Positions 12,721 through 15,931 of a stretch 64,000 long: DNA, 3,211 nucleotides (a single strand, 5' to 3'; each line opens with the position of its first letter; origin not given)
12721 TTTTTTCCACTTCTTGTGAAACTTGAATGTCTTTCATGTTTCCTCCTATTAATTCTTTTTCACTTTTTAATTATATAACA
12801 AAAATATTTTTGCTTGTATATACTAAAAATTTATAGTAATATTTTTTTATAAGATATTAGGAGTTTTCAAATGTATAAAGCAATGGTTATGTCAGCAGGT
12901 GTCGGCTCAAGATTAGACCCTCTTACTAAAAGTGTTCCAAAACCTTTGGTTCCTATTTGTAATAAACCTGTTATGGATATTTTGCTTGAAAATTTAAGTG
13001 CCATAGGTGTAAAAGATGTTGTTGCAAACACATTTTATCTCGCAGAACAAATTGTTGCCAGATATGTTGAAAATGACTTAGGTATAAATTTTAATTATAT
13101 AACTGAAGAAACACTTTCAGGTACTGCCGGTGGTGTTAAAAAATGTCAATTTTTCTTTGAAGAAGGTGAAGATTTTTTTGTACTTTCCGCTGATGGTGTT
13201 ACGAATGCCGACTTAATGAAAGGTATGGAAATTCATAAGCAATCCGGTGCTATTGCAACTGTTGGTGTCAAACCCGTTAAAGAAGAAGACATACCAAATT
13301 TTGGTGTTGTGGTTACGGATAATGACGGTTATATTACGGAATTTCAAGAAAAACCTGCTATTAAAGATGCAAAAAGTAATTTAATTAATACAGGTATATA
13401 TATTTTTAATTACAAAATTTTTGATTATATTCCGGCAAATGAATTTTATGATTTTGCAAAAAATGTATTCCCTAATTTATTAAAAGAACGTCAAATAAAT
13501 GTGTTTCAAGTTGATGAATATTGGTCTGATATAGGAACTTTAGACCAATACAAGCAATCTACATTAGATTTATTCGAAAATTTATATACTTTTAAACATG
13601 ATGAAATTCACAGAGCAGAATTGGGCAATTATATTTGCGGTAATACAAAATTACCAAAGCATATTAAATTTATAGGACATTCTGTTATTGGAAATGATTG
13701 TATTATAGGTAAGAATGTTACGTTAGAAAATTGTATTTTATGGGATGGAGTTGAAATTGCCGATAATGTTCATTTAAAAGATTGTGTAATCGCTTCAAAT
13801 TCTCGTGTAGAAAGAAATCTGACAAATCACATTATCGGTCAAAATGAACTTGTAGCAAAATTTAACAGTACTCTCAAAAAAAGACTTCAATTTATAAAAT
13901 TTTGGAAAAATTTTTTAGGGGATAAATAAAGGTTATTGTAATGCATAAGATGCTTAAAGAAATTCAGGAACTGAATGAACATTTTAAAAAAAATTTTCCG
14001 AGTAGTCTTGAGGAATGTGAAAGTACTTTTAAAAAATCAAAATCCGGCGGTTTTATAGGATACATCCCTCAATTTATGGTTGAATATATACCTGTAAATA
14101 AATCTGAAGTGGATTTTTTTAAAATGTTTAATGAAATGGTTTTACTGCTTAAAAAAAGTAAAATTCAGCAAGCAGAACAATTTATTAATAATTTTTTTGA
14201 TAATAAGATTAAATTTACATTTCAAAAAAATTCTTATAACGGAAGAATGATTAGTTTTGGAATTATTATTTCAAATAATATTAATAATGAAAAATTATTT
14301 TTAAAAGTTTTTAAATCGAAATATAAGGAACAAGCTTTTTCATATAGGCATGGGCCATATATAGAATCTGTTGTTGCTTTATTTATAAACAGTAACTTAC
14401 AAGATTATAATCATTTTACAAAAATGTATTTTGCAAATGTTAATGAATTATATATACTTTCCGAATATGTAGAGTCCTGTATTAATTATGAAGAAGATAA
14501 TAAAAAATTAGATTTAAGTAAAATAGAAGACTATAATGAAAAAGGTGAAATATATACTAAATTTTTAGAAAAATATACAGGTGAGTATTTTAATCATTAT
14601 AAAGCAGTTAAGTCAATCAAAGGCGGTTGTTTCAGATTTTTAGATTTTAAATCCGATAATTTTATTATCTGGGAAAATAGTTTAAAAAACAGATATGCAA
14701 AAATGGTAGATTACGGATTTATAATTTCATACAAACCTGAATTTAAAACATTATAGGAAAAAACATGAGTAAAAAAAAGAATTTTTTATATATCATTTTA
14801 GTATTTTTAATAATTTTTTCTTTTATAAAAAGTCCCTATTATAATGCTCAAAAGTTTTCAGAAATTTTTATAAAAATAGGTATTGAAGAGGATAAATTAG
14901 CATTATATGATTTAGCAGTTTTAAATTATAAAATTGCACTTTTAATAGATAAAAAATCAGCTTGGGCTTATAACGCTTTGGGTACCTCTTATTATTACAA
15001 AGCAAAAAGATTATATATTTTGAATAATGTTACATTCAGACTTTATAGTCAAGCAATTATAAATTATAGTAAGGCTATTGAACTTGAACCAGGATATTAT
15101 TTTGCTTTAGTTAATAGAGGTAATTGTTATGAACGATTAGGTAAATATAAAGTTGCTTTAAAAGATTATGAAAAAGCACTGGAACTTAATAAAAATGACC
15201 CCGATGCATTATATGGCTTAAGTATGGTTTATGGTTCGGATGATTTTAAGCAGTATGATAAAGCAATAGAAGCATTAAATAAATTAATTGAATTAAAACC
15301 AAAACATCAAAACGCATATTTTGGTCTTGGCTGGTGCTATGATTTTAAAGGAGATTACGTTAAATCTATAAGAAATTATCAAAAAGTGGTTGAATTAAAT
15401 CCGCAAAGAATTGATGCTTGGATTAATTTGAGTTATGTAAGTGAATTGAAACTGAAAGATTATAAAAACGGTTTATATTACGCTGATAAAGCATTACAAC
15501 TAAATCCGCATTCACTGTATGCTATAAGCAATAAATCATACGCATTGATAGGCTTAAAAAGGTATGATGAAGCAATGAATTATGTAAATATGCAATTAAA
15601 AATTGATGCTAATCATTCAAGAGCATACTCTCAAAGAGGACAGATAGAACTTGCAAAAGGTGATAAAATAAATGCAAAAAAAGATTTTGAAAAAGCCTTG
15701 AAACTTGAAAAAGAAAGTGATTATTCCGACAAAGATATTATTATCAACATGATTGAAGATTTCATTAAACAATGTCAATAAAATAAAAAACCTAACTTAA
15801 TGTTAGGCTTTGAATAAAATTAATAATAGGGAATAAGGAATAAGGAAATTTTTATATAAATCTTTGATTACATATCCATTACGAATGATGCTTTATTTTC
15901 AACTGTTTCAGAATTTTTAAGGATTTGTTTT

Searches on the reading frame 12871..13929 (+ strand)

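Call 48: search_protein_families(library=pfam, proteins=[window:12871-13929:+], max_evalue=0.0001)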
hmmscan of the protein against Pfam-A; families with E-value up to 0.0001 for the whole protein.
window:12871-13929:+ (352 aa): 5 families
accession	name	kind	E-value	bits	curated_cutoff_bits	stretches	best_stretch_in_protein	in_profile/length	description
PF00483.29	NTP_transferase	-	3.4e-49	168.1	21.2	1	3-231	1-239/245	Nucleotidyl transferase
PF25084.1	LbH_EIF2B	-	2.8e-15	56.6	54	1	266-318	34-86/105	EIF2B subunit epsilon LbH domain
PF12804.13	NTP_transf_3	-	1.5e-06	28.9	27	1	4-113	1-101/160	MobA-like NTP transferase domain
PF00132.30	Hexapep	-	1.2e-05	25.2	27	0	255-286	4-35/36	Bacterial transferase hexapeptide (six repeats)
PF24894.1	Hexapep_GlmU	-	2.4e-05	24.8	23.3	1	268-317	32-81/104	GlmU-like, C-terminal hexapeptide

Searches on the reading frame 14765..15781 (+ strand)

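Call 48: search_protein_families(library=pfam, proteins=[window:14765-15781:+], max_evalue=0.0001)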
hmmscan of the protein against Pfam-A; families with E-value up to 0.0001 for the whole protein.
window:14765-15781:+ (338 aa): 16 families
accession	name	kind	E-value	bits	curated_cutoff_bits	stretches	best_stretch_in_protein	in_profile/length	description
PF00515.34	TPR_1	-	1.7e-30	104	27.8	2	114-145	3-34/34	Tetratricopeptide repeat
PF07719.23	TPR_2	-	2e-30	102.8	27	2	113-145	2-34/34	Tetratricopeptide repeat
PF13181.12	TPR_8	-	6e-27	91.9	25.7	1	114-145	3-34/34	Tetratricopeptide repeat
PF13431.12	TPR_17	-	1.9e-25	87.4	24.4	0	135-169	2-34/34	Tetratricopeptide repeat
PF13414.12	TPR_11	-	4.6e-24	84.3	26.8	1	119-156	1-38/42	TPR repeat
PF14559.12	TPR_19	-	1.5e-19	70.5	25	1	228-289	2-63/68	Tetratricopeptide repeat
PF13428.12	TPR_14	-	1.7e-16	59.5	23.5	0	115-152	4-41/44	Tetratricopeptide repeat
PF13424.12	TPR_12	-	3.1e-16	59.8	30.1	1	114-179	5-76/77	Tetratricopeptide repeat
PF13371.12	TPR_9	-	3.3e-16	59.5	35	0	261-322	5-64/73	Tetratricopeptide repeat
PF13432.12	TPR_16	-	7.9e-14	52.2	32.7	0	163-214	12-63/65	Tetratricopeptide repeat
PF12895.13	ANAPC3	-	2.3e-11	44.2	27.2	0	162-237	3-76/82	Anaphase-promoting complex, cyclosome, subunit 3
PF23914.1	TPR_CcmH_CycH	-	4.9e-10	39.9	42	1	123-214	61-153/158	Cytochrome c-type biogenesis protein H TPR domain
PF13174.12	TPR_6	-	4.7e-09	36.7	26.3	0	184-214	2-32/33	Tetratricopeptide repeat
PF13176.12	TPR_7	-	2.7e-08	33.7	27.9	0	114-148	1-35/36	Tetratricopeptide repeat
PF25060.1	ARM_TT21_2nd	-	1.4e-05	25.2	27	0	164-220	204-260/270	Tetratricopeptide repeat protein 21 second ARM domain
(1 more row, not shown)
